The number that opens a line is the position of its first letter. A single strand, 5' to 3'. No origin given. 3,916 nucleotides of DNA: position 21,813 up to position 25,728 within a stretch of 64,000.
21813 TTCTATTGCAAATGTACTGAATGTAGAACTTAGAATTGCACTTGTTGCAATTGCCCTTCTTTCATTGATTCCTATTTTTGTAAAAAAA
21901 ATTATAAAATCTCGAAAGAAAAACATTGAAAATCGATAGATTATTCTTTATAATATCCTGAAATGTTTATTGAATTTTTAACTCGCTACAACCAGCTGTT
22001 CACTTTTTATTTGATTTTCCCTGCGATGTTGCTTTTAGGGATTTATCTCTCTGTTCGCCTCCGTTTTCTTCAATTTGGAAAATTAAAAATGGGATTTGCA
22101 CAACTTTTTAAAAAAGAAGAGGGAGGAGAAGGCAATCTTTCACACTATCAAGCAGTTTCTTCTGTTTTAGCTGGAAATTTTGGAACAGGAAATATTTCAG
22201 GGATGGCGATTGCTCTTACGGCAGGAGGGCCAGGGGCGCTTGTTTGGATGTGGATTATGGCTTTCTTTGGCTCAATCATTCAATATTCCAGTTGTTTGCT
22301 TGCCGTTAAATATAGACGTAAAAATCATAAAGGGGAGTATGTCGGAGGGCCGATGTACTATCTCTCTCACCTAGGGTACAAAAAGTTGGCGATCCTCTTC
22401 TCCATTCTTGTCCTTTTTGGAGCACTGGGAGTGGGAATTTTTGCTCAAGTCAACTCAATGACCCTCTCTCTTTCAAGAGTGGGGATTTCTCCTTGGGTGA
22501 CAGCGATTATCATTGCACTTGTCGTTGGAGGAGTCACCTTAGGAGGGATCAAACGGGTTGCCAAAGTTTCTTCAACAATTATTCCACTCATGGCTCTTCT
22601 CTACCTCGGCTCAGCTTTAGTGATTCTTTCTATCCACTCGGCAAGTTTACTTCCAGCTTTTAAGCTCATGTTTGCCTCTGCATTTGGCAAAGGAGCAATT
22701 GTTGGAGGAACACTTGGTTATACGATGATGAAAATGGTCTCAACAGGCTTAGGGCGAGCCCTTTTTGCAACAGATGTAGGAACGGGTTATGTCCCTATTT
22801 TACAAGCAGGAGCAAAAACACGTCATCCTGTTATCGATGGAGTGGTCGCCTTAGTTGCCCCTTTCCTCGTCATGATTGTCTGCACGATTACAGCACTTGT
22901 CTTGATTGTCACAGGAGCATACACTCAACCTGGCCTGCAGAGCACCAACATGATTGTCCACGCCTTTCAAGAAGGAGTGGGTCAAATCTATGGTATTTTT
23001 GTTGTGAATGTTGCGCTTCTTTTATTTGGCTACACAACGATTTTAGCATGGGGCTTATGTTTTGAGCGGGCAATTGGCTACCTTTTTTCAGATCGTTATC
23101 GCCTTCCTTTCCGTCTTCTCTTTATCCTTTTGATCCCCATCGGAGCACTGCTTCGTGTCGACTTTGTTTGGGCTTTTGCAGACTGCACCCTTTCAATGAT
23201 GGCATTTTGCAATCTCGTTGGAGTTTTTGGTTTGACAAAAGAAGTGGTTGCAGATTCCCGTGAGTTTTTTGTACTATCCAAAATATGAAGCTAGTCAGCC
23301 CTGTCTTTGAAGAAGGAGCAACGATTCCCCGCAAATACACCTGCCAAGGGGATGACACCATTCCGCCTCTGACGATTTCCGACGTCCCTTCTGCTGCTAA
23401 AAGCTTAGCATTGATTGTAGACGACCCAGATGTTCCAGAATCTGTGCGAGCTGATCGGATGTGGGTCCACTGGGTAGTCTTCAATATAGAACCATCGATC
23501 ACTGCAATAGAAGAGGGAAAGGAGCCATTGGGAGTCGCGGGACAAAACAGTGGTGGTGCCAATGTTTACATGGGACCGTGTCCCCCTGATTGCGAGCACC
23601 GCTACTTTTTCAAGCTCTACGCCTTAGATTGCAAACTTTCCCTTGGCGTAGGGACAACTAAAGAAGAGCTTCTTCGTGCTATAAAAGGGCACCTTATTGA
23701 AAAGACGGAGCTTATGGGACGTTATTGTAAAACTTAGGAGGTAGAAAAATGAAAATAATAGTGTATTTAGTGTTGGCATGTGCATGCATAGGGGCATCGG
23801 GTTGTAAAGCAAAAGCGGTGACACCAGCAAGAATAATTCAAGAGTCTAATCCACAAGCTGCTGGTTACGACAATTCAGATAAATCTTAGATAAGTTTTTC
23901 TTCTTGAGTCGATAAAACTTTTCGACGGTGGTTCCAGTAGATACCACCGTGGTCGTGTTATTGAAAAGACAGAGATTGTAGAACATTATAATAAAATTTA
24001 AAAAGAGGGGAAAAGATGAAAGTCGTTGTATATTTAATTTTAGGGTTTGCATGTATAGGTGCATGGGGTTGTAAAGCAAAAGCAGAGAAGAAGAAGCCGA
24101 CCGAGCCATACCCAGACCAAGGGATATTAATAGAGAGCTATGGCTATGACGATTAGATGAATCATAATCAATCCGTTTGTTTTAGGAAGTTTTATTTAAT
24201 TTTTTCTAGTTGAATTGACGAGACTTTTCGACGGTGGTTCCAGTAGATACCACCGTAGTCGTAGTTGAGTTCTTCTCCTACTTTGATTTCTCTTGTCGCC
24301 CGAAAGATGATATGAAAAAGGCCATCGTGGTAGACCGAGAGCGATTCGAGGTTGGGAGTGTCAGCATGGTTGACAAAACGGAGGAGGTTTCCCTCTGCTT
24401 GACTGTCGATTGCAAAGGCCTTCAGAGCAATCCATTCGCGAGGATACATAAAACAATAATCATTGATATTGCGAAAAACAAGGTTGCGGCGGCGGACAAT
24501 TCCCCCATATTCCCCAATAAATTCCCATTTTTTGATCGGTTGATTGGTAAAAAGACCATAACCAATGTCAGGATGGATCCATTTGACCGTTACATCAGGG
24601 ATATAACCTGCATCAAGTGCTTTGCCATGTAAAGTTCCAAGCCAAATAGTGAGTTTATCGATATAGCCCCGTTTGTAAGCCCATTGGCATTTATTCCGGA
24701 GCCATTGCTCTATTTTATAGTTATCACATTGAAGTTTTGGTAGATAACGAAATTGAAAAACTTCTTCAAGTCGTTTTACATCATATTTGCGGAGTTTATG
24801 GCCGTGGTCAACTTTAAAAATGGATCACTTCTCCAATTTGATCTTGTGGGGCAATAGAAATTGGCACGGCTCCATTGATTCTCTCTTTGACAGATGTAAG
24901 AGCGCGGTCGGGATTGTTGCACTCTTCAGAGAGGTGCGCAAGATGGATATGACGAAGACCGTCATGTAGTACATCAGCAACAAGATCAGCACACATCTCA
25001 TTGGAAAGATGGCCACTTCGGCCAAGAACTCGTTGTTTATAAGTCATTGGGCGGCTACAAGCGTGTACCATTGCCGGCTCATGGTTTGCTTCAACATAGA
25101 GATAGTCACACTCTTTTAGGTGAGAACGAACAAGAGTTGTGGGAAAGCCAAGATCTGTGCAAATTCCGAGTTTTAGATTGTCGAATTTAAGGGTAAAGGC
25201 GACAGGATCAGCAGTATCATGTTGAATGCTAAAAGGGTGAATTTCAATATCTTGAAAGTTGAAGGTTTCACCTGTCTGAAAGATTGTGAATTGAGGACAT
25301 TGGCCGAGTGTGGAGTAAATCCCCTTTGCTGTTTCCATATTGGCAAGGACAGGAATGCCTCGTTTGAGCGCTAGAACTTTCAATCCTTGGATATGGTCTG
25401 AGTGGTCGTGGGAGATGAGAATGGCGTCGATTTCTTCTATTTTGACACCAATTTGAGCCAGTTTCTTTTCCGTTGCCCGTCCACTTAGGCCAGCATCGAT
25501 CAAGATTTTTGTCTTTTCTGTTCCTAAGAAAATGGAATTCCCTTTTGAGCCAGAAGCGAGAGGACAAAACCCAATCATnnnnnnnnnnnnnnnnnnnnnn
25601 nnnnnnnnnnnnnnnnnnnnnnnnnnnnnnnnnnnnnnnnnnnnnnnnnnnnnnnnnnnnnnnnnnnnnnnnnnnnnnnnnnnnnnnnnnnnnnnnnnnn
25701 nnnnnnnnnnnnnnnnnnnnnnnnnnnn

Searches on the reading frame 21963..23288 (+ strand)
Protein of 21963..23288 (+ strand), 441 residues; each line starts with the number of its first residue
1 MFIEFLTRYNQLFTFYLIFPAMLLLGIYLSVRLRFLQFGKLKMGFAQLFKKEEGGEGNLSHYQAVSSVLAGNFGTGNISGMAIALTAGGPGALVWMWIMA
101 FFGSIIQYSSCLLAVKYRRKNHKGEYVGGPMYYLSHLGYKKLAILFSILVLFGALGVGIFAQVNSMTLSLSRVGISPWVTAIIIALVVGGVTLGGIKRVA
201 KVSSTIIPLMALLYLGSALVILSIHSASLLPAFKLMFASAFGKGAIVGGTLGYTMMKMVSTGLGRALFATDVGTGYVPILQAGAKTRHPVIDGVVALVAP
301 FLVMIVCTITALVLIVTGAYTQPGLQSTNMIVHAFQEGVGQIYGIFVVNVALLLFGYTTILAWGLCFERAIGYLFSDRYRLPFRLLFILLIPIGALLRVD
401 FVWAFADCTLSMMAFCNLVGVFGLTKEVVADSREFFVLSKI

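Call 22: search_protein_families(library=pfam, proteins=[window:21963-23288:+], max_evalue=0.001)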
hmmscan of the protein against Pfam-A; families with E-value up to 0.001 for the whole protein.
window:21963-23288:+ (441 aa): 1 family
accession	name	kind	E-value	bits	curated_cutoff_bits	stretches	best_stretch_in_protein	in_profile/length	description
PF01235.23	Na_Ala_symp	-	6e-98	329.1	24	1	48-436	2-380/392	Sodium:alanine symporter family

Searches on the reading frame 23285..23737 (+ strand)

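Call 22: search_protein_families(library=pfam, proteins=[window:23285-23737:+], max_evalue=0.001)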
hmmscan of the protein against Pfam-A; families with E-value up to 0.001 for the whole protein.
window:23285-23737:+ (150 aa): 1 family
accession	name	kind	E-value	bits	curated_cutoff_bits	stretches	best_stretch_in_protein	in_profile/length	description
PF01161.25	PBP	-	2.9e-40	138.2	24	1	13-147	1-135/135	Phosphatidylethanolamine-binding protein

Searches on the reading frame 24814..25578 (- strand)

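Call 23: search_protein_families(library=pfam, proteins=[window:24814-25578:-], max_evalue=0.001)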
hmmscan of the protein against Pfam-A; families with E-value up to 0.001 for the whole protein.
window:24814-25578:- (254 aa): 5 families
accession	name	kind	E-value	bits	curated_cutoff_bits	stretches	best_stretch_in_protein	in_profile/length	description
PF12706.13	Lactamase_B_2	-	5.9e-18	65.6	27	1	23-203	1-190/200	Beta-lactamase superfamily domain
PF00753.33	Lactamase_B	-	4.1e-15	56.7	22.7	1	12-85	5-79/196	Metallo-beta-lactamase superfamily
PF16661.11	Lactamase_B_6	-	6.2e-07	29.4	27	1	19-91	3-73/193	Metallo-beta-lactamase superfamily domain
PF13483.12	Lactamase_B_3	-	7.7e-06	26.4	24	1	14-124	8-86/160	Beta-lactamase superfamily domain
PF23023.1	Anti-Pycsar_Apyc1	-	9.8e-06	25.7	50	1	19-72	26-76/250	Anti-Pycsar protein Apyc1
